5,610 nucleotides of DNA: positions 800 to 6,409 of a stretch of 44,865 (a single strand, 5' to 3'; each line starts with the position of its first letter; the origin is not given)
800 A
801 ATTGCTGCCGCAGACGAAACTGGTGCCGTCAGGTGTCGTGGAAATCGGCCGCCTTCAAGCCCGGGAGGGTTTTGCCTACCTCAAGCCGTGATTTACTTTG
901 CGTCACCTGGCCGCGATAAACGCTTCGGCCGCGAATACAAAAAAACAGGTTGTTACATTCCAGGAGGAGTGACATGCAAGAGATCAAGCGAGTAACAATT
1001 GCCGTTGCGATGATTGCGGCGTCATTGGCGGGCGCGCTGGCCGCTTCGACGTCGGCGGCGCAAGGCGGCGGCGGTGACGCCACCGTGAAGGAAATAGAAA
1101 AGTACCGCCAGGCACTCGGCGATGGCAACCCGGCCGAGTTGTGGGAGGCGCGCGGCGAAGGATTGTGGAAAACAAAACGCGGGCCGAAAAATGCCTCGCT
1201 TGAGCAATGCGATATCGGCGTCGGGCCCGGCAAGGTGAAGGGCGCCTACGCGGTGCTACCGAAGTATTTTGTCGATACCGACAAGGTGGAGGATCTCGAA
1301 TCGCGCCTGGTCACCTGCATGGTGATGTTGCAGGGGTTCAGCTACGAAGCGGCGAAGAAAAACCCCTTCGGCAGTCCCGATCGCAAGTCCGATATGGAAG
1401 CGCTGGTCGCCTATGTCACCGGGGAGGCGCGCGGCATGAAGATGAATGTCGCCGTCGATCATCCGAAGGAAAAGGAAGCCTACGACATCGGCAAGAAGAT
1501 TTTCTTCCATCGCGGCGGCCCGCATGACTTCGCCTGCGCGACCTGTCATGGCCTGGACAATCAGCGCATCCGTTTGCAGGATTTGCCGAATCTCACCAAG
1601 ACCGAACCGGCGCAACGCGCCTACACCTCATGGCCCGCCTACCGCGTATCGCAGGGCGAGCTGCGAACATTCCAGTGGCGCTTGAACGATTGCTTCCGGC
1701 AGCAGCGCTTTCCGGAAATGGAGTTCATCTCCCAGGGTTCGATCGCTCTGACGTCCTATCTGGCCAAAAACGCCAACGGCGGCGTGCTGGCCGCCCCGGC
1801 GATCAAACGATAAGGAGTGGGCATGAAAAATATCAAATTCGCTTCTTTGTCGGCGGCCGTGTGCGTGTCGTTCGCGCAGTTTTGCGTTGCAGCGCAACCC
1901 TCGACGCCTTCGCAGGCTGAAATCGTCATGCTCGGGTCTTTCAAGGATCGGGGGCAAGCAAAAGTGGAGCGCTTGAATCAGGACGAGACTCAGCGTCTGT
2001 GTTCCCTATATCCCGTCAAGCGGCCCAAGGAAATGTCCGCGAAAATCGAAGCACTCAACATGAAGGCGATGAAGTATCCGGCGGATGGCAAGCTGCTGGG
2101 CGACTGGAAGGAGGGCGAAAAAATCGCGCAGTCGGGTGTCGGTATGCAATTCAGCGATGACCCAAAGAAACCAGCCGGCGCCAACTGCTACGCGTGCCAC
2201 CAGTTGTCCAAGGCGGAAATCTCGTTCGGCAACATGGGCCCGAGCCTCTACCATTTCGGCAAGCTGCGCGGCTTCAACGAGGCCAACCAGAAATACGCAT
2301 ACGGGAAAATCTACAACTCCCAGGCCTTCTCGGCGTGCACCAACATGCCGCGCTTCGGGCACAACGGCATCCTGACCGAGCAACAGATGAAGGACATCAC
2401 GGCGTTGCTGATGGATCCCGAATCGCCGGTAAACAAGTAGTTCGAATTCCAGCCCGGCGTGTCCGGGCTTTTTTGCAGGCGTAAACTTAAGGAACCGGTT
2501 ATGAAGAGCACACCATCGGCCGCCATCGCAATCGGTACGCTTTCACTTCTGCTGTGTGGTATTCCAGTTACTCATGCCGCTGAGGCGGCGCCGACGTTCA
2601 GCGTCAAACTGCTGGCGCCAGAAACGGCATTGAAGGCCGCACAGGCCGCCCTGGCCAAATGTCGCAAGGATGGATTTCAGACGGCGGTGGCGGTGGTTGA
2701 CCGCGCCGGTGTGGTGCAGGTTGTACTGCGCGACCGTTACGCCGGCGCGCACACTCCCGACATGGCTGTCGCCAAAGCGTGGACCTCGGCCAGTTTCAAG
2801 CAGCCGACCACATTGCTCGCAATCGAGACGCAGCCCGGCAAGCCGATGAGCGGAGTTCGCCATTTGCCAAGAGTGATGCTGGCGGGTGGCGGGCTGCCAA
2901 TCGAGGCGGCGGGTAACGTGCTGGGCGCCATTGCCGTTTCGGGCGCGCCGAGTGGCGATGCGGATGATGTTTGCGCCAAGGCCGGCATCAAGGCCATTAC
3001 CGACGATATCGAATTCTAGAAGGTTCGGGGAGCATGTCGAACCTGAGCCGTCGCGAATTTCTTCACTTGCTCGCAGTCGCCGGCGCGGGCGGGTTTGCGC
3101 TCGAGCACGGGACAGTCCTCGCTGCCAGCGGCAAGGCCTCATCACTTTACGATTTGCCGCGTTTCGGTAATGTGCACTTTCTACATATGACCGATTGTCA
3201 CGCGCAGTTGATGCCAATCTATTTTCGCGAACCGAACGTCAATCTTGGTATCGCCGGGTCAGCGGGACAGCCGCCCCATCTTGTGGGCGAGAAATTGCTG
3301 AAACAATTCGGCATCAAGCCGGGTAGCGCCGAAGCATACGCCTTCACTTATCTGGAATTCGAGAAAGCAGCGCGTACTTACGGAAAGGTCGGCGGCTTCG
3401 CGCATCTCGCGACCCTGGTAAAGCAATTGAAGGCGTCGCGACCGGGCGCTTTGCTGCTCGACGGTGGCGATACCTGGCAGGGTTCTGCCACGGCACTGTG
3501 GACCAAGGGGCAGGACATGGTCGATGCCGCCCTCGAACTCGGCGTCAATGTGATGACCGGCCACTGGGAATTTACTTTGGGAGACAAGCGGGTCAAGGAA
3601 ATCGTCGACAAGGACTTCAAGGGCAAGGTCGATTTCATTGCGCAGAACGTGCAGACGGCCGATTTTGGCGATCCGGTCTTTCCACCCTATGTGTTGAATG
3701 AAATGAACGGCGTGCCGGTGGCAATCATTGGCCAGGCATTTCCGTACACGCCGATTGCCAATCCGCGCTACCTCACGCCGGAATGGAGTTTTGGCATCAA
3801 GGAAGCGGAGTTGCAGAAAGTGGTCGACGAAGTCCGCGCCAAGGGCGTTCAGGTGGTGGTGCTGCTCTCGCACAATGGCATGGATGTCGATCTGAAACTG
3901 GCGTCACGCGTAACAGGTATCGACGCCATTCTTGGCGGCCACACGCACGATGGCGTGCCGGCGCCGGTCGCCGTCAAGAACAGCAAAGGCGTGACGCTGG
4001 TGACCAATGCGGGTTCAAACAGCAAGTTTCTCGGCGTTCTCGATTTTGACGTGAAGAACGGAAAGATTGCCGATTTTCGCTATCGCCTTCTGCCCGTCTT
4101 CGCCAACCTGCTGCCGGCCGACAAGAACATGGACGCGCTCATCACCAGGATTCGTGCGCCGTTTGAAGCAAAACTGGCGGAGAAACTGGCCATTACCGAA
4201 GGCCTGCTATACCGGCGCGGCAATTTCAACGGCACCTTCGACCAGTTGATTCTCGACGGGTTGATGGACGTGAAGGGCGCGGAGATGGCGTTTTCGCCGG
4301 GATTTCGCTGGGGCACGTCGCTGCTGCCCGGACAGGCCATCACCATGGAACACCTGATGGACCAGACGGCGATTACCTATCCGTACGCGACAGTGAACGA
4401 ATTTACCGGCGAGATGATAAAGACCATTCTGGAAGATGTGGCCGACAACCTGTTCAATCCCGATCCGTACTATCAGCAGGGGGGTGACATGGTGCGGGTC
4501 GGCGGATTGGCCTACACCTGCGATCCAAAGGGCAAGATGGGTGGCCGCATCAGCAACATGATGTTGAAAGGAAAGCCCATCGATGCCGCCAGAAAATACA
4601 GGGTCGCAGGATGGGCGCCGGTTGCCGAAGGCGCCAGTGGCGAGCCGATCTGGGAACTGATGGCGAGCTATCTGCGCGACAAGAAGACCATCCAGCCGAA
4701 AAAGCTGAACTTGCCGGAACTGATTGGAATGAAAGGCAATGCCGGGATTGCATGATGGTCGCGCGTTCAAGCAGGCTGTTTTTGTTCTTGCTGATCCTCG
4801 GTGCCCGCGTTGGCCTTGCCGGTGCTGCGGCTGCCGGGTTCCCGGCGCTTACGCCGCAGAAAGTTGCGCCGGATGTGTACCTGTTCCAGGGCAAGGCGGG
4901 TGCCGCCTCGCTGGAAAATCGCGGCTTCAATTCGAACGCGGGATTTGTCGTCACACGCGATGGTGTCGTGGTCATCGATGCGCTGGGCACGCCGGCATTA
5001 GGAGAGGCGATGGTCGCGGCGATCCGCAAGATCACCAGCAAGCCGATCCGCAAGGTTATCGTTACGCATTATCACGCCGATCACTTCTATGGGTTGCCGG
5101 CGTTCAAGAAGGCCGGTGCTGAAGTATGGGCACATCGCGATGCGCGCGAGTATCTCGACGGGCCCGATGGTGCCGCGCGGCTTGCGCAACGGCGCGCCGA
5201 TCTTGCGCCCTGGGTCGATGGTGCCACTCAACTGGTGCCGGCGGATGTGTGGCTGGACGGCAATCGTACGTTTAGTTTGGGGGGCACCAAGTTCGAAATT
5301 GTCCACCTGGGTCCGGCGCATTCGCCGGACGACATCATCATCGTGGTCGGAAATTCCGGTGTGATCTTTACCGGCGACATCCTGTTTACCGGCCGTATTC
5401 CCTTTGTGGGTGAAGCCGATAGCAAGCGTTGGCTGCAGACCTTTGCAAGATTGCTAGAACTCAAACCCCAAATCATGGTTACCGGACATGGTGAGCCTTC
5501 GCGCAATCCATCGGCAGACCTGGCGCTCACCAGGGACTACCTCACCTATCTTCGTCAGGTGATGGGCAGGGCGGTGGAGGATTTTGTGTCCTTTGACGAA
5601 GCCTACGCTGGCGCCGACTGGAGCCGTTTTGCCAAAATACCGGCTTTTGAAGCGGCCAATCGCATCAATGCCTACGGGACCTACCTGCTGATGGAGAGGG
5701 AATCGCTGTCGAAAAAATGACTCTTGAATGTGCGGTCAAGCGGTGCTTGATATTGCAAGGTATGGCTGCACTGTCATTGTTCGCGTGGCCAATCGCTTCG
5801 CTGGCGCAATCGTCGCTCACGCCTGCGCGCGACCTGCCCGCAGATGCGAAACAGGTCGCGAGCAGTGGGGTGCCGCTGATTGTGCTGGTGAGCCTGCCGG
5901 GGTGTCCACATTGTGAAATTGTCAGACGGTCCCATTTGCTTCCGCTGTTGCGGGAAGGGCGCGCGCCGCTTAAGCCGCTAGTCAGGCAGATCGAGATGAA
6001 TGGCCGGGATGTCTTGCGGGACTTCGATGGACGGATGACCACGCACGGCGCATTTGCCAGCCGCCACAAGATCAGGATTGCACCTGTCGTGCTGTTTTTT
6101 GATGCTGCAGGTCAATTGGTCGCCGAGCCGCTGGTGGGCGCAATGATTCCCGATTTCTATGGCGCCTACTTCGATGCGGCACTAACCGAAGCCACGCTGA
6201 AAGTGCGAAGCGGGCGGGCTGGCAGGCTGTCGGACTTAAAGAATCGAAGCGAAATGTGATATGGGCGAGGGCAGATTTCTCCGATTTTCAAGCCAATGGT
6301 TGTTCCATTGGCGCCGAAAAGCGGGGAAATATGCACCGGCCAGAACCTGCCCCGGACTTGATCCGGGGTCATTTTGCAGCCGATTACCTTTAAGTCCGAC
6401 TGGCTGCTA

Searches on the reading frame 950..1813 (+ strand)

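Call 26: search_protein_families(library=pfam, proteins=[window:950-1813:+], max_evalue=0.001)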
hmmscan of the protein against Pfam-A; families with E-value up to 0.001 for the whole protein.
window:950-1813:+ (287 aa): 1 family
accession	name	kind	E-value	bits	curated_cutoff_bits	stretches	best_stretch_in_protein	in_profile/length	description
PF21342.2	SoxA-TsdA_cyt-c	-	1e-34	118.8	27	2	68-165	1-88/88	SoxA/TsdA, cytochrome c domain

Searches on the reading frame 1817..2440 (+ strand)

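Call 26: search_protein_families(library=pfam, proteins=[window:1817-2440:+], max_evalue=0.001)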
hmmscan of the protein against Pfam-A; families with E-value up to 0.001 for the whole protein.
window:1817-2440:+ (207 aa): 1 family
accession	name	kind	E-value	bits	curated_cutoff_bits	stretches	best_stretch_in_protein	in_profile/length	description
PF00034.26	Cytochrom_C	-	8.6e-07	30.6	21.3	1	122-199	10-87/90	Cytochrome c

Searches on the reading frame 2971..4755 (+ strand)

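Call 26: search_protein_families(library=pfam, proteins=[window:2971-4755:+], max_evalue=0.001)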
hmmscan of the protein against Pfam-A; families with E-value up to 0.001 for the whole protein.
window:2971-4755:+ (594 aa): 2 families
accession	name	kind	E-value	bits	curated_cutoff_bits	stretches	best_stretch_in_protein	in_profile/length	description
PF02872.23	5_nucleotid_C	-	2.5e-14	54.1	23.6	1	421-557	22-152/158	5'-nucleotidase, C-terminal domain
PF00149.33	Metallophos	-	0.00026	21.9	21.5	1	69-327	2-190/191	Calcineurin-like phosphoesterase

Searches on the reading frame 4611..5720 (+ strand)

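Call 26: search_protein_families(library=pfam, proteins=[window:4611-5720:+], max_evalue=0.001)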
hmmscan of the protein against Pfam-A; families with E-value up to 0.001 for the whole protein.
window:4611-5720:+ (369 aa): 2 families
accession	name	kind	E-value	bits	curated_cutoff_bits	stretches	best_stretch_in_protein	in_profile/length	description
PF00753.33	Lactamase_B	-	1.1e-31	110.8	22.7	1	105-293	3-196/196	Metallo-beta-lactamase superfamily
PF12706.13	Lactamase_B_2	-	1.5e-05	25.2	27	1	140-212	25-91/200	Beta-lactamase superfamily domain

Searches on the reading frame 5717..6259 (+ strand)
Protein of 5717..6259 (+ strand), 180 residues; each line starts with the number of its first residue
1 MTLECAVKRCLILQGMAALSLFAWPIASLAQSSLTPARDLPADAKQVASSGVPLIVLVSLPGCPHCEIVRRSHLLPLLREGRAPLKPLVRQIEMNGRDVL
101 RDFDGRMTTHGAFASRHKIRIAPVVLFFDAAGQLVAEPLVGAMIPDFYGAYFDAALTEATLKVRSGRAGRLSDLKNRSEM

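Call 26: search_protein_families(library=pfam, proteins=[window:5717-6259:+], max_evalue=0.001)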
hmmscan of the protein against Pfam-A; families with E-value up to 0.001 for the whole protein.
window:5717-6259:+ (180 aa): 1 family
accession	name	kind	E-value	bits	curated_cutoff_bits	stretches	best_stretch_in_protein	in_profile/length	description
PF13098.12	Thioredoxin_2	-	0.00012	22.8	27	1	48-143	2-95/104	Thioredoxin-like domain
